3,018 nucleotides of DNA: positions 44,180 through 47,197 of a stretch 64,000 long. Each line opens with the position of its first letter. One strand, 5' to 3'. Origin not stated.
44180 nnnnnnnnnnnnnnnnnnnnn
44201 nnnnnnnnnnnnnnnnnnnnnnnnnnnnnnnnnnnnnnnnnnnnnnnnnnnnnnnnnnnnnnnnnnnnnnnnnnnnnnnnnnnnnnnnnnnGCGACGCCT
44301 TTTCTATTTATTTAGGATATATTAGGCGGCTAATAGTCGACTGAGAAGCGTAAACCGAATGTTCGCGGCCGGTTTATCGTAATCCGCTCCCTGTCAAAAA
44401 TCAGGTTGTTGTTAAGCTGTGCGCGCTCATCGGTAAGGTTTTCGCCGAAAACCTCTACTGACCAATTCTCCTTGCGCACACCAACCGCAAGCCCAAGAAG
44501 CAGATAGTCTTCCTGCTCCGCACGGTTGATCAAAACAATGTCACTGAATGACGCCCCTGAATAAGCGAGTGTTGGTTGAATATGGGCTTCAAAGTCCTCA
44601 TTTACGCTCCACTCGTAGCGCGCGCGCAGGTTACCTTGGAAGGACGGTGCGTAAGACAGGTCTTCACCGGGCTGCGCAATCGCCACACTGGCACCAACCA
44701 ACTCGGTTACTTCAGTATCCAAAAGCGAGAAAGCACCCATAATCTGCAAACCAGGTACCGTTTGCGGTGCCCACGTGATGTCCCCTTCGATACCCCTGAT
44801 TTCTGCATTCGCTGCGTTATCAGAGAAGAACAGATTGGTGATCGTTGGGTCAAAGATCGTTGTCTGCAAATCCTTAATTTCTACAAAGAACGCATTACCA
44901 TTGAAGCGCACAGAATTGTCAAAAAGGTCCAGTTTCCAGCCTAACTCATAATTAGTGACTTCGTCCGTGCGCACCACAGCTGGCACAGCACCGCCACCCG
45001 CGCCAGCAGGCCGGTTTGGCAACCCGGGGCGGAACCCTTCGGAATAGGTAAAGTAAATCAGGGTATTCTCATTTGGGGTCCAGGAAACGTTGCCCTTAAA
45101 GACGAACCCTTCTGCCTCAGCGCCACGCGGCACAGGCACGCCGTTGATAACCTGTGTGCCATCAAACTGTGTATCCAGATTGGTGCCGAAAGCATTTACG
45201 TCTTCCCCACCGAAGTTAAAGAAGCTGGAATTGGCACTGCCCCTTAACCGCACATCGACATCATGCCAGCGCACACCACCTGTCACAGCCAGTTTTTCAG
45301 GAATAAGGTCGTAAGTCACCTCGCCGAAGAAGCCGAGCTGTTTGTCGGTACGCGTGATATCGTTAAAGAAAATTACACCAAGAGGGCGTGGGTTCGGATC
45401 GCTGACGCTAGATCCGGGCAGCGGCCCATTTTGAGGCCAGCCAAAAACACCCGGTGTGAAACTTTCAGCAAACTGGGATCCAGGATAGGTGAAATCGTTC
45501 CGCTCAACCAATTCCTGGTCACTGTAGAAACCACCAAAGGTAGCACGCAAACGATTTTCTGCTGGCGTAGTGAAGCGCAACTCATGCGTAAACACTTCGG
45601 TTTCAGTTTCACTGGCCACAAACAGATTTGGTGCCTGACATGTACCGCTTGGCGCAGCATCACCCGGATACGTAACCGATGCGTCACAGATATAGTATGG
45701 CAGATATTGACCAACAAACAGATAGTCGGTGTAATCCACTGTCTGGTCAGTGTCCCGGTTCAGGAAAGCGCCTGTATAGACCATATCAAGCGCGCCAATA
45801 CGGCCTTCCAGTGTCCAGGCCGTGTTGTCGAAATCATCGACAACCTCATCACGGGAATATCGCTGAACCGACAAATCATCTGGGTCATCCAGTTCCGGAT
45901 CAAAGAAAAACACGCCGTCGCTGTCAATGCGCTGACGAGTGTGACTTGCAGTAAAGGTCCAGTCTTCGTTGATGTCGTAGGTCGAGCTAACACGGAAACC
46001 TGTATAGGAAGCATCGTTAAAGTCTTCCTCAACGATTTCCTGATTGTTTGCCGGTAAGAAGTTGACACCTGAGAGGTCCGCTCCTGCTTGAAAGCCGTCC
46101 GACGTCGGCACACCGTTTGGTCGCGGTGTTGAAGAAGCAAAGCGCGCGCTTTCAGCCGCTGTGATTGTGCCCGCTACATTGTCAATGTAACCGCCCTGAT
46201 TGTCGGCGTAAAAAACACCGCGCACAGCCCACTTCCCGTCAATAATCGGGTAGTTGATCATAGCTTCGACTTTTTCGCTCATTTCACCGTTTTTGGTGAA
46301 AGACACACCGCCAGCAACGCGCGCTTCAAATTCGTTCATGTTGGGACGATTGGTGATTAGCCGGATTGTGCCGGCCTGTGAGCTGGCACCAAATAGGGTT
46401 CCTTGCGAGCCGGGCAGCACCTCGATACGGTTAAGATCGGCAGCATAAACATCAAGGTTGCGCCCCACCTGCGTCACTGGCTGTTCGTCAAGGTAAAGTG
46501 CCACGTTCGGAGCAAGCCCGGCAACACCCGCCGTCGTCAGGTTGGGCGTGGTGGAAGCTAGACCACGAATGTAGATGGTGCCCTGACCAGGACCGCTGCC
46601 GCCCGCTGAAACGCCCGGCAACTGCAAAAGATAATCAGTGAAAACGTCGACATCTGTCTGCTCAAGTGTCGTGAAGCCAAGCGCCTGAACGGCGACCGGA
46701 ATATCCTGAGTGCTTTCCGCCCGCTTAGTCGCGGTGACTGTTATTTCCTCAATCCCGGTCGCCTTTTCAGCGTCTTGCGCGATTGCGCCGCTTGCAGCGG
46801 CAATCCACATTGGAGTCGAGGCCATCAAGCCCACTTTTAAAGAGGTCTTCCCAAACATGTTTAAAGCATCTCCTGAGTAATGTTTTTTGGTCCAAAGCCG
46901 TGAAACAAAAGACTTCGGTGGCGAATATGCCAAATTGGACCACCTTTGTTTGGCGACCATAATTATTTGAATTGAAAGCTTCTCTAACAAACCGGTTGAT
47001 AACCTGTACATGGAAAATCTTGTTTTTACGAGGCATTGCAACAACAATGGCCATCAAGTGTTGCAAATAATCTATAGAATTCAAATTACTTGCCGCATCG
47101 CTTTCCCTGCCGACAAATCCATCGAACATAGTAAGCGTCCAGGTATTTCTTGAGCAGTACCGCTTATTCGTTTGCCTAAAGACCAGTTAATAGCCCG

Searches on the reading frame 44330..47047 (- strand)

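Call 23: search_protein_families(library=pfam, proteins=[window:44330-47047:-], max_evalue=0.00001)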
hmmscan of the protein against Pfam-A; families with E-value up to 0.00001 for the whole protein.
window:44330-47047:- (905 aa): 1 family
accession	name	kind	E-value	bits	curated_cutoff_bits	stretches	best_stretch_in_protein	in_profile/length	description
PF07715.20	Plug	-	2.7e-12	47.6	23.9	1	113-227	2-107/107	TonB-dependent Receptor Plug Domain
